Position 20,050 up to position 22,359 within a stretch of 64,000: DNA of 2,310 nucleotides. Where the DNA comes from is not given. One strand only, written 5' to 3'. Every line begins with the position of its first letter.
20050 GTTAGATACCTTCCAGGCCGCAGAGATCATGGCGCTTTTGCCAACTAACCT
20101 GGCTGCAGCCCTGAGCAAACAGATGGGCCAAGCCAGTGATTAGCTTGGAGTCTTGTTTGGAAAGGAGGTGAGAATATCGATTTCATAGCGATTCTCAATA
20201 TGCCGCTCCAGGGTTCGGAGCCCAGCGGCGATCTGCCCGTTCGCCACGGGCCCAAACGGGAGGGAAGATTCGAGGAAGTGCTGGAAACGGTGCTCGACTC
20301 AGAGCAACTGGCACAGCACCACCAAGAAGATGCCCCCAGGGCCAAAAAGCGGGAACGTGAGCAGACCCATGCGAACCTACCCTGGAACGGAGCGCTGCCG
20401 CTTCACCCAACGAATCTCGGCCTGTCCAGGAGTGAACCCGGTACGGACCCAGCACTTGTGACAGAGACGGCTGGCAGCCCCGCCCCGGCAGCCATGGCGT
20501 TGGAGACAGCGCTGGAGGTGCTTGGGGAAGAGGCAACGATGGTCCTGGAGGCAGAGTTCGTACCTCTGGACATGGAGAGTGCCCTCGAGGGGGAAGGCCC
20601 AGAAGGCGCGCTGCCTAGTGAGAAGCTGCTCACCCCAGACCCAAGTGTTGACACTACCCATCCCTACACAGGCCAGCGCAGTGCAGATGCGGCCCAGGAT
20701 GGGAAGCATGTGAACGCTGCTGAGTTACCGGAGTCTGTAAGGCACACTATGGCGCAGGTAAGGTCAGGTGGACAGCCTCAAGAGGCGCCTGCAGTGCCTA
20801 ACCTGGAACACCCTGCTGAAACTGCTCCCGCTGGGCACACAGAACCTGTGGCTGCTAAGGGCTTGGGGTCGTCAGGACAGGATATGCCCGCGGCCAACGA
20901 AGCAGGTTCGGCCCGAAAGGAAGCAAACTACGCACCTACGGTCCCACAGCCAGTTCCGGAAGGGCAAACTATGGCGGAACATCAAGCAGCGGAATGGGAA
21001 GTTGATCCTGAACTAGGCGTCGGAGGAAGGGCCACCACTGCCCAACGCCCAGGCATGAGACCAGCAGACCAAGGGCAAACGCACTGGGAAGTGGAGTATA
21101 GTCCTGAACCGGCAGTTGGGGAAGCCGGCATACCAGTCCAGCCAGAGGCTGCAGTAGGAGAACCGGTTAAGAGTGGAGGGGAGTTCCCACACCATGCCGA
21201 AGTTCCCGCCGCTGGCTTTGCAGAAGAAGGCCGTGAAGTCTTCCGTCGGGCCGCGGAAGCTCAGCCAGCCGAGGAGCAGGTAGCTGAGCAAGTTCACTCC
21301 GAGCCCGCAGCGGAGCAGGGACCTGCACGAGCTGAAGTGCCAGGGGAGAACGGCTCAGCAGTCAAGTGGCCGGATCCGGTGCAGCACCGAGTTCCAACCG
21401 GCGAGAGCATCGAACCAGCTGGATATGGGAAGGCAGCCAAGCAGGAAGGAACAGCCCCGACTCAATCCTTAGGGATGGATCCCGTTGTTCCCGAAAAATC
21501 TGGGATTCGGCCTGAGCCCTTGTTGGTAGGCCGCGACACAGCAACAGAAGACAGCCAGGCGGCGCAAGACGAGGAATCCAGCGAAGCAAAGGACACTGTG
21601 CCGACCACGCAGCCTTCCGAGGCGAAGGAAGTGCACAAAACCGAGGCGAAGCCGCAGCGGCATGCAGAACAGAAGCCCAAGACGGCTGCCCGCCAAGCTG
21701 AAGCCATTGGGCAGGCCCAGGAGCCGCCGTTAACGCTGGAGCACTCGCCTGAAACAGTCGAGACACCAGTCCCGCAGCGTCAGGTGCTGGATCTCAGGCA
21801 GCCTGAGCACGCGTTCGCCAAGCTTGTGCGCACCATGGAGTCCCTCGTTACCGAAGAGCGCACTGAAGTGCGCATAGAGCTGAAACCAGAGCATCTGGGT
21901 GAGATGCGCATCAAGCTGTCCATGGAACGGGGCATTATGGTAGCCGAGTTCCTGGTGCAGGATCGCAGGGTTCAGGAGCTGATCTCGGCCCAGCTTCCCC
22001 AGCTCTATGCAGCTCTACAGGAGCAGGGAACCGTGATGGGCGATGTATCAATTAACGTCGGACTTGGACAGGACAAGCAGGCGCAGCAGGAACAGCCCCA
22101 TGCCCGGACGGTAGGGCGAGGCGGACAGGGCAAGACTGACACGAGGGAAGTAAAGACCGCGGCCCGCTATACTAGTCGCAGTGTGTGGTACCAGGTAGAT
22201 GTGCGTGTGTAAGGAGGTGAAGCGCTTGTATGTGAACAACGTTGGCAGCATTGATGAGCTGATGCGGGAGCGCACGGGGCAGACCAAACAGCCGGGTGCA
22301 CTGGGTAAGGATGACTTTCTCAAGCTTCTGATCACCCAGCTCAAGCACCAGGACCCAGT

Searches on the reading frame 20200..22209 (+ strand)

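Call 67: search_protein_families(library=pfam, proteins=[window:20200-22209:+], max_evalue=1e-8)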
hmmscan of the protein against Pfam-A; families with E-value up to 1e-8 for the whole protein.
window:20200-22209:+ (670 aa): 1 family
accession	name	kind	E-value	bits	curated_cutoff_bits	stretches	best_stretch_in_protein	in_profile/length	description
PF02120.21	Flg_hook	-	4.8e-16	58.8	29.8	1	549-625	7-83/85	Flagellar hook-length control protein FliK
